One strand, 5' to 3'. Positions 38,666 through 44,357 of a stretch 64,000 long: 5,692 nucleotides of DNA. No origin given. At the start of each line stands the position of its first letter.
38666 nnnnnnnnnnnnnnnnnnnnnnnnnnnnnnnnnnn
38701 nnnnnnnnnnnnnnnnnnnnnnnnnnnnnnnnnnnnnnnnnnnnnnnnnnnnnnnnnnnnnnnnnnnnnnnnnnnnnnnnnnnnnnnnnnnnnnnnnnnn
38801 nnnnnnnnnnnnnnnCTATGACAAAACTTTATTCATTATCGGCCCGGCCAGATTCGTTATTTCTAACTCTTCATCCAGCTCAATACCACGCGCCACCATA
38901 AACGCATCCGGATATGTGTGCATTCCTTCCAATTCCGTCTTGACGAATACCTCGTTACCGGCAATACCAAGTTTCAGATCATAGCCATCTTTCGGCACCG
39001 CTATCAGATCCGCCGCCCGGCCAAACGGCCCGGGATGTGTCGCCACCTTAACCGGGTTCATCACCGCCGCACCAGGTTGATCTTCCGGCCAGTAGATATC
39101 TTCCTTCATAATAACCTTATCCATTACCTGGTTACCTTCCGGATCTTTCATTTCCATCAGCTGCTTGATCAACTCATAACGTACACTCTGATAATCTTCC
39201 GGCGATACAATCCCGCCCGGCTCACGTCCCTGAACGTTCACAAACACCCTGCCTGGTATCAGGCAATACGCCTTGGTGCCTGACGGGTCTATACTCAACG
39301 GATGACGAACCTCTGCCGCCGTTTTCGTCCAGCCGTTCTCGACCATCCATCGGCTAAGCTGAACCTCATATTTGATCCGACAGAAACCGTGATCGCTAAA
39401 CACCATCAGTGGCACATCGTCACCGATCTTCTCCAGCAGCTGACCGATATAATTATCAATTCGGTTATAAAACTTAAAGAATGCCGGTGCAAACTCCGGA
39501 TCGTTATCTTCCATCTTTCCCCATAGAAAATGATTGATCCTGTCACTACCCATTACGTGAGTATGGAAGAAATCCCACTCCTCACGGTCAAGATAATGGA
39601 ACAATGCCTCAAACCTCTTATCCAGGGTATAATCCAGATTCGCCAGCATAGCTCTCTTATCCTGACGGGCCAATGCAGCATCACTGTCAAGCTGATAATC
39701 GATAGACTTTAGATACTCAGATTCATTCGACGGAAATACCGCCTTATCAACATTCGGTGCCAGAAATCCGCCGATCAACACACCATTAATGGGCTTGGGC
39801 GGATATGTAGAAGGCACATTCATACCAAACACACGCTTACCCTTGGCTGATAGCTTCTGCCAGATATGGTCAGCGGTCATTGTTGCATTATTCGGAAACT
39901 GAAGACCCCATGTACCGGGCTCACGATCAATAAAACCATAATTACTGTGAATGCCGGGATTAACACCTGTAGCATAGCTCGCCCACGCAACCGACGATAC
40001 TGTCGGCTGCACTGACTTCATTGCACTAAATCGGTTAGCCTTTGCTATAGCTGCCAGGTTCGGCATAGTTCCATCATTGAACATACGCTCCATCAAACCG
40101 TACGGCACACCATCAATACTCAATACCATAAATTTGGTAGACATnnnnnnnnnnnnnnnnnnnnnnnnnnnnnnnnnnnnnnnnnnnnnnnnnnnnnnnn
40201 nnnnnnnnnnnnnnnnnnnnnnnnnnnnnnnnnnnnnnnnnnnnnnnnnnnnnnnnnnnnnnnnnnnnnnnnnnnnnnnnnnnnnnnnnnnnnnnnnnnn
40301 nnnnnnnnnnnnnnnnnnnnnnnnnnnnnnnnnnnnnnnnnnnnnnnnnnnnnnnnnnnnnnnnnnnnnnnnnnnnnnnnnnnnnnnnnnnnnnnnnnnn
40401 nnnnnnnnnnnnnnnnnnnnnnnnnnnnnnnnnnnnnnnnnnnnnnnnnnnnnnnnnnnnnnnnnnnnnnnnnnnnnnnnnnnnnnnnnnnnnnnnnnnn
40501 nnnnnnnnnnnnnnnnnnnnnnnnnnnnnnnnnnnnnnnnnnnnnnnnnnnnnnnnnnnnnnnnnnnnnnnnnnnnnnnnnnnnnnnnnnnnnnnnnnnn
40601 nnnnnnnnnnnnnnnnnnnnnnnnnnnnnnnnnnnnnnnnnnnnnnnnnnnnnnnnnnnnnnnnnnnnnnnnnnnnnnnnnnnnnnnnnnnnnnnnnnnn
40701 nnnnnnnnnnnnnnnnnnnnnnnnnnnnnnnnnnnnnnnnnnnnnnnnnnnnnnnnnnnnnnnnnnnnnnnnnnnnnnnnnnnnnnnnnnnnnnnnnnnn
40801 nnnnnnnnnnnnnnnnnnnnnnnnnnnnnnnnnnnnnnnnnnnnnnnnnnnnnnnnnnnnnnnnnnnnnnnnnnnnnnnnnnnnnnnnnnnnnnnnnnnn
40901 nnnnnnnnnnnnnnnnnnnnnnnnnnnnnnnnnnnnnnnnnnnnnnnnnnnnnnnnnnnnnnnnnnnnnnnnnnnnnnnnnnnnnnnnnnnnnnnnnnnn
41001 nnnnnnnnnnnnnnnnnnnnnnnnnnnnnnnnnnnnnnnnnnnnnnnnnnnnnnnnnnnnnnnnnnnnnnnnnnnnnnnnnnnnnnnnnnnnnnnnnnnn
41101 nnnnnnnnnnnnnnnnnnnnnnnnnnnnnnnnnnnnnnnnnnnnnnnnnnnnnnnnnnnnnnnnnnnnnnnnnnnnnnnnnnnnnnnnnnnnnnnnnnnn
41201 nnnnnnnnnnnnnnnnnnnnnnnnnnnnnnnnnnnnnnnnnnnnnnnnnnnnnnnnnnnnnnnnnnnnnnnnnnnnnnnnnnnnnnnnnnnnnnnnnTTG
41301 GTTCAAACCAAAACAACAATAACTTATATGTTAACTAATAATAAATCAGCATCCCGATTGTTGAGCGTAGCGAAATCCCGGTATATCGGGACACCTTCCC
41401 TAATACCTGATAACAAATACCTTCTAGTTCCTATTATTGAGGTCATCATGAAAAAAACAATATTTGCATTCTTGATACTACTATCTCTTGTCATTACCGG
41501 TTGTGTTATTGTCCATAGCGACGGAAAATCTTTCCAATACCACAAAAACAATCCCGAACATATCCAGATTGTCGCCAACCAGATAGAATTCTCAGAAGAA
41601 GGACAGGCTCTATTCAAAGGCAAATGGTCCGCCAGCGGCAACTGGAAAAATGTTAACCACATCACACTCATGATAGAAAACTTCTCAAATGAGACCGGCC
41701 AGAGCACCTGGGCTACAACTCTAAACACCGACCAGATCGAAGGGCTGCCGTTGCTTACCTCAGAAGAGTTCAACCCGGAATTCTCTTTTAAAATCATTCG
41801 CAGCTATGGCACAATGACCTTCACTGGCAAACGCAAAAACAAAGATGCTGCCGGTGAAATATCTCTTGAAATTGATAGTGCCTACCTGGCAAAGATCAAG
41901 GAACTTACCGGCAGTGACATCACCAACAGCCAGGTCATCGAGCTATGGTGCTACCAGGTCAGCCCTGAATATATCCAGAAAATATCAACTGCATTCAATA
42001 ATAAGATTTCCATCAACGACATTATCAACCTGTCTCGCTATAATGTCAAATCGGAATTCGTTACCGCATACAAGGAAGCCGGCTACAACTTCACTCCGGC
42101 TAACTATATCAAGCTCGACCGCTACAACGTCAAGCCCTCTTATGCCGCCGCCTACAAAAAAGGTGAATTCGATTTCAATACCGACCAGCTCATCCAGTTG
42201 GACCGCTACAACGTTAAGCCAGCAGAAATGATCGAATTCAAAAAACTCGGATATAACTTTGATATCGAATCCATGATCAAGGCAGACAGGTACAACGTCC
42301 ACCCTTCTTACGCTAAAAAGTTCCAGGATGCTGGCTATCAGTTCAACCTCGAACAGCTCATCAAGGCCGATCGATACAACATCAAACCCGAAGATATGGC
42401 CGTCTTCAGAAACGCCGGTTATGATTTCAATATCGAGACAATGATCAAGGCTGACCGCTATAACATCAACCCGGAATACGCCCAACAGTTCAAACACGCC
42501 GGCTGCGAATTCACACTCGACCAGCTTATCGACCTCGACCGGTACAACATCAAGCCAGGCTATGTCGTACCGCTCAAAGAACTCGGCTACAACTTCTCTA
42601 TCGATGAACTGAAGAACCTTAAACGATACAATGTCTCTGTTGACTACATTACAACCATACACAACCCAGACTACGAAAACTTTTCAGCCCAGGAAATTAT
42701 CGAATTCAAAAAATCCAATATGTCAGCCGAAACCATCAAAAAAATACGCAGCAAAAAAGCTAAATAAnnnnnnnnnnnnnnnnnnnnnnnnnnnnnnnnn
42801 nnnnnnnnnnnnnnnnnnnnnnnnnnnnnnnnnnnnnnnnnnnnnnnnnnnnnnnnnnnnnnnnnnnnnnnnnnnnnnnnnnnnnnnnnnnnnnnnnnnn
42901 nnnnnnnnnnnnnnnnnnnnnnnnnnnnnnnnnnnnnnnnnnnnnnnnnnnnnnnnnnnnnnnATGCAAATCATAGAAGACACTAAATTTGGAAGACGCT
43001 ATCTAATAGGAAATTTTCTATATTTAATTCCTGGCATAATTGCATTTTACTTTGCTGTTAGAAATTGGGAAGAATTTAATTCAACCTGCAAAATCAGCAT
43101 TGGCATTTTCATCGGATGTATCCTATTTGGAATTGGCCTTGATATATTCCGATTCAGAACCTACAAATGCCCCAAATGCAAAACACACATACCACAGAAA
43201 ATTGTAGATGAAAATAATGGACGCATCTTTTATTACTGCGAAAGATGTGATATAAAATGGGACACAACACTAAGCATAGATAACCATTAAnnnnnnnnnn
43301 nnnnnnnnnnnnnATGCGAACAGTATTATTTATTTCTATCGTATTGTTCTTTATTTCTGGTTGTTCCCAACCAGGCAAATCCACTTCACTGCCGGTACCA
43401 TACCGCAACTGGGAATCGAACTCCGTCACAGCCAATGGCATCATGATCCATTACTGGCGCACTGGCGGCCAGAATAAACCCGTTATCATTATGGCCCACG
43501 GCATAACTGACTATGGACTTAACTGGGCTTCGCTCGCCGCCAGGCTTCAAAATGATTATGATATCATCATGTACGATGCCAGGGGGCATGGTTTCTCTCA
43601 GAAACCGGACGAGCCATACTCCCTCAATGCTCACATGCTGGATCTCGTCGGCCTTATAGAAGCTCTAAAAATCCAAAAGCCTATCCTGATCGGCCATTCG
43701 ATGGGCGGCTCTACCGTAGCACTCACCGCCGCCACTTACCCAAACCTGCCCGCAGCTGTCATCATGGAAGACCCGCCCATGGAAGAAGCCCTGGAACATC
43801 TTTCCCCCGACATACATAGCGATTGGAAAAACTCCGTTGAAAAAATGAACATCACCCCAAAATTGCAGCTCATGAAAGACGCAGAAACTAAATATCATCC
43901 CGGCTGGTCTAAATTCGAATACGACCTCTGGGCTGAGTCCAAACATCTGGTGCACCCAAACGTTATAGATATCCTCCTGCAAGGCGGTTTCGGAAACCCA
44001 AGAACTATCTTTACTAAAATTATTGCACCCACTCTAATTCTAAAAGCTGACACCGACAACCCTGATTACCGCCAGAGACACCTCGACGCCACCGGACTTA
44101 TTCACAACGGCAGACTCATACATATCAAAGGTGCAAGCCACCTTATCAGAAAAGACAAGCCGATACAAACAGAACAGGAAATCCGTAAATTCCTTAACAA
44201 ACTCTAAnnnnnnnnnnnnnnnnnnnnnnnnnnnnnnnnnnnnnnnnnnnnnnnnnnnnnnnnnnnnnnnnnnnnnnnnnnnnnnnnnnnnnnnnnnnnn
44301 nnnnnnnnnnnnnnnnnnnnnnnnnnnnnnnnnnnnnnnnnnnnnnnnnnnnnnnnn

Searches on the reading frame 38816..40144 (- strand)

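Call 27: search_protein_families(library=pfam, proteins=[window:38816-40144:-])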
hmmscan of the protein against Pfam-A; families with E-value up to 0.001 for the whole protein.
window:38816-40144:- (442 aa): 1 family
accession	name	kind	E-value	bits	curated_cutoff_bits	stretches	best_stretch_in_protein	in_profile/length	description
PF01663.27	Phosphodiest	-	3.1e-39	136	23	1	7-411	3-341/342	Type I phosphodiesterase / nucleotide pyrophosphatase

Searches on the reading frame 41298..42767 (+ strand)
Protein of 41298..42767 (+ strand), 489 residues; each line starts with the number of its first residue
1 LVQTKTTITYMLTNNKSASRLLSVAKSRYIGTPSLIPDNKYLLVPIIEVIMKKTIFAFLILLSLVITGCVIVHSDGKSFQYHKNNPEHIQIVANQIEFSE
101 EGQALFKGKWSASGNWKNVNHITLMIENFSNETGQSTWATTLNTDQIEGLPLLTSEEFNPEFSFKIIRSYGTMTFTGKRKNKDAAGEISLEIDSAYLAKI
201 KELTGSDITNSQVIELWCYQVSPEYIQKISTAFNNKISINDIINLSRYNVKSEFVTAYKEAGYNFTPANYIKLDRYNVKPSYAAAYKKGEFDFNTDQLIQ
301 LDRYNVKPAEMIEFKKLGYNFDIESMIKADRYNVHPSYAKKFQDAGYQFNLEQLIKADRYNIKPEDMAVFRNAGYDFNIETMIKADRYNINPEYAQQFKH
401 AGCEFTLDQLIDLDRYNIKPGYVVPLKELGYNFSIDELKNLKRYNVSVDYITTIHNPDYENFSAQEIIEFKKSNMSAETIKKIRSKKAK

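Call 27: search_protein_families(library=pfam, proteins=[window:41298-42767:+])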
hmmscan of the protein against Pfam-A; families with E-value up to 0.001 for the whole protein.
window:41298-42767:+ (489 aa): 1 family
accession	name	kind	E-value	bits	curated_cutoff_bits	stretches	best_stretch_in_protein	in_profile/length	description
PF07862.16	Nif11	-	0.00065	20.4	23.8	0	427-438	37-48/48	Nif11 domain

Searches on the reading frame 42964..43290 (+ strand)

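Call 27: search_protein_families(library=pfam, proteins=[window:42964-43290:+])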
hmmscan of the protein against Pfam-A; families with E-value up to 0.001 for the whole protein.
window:42964-43290:+ (108 aa): 2 families
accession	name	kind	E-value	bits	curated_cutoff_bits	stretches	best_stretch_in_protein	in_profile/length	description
PF23549.1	Zn_ribbon_GRF_2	-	9e-05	22.6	27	1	68-100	3-39/45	GRF-like zinc ribbon domain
PF18439.7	zf_UBZ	-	0.00051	20.1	25.6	0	66-83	2-19/32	Ubiquitin-Binding Zinc Finger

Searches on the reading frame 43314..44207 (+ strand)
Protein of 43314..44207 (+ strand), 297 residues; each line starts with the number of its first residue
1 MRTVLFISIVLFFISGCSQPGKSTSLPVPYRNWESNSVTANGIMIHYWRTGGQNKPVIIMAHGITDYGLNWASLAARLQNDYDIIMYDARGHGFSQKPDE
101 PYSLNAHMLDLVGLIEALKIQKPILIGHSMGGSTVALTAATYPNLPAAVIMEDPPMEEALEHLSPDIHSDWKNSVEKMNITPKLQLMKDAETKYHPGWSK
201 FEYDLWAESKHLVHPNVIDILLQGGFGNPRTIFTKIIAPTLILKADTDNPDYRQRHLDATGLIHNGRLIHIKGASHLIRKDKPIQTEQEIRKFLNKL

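Call 27: search_protein_families(library=pfam, proteins=[window:43314-44207:+])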
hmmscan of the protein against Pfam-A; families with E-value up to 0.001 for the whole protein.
window:43314-44207:+ (297 aa): 3 families
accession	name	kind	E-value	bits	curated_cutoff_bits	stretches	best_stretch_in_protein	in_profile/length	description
PF00561.26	Abhydrolase_1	-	4e-24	86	25.8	1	56-278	1-240/245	alpha/beta hydrolase fold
PF12697.13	Abhydrolase_6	-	5.9e-18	66.8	26.3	1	58-282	1-210/217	Alpha/beta hydrolase family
PF12146.15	Hydrolase_4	-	1.7e-15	57.4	27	1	53-186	2-139/239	Serine aminopeptidase, S33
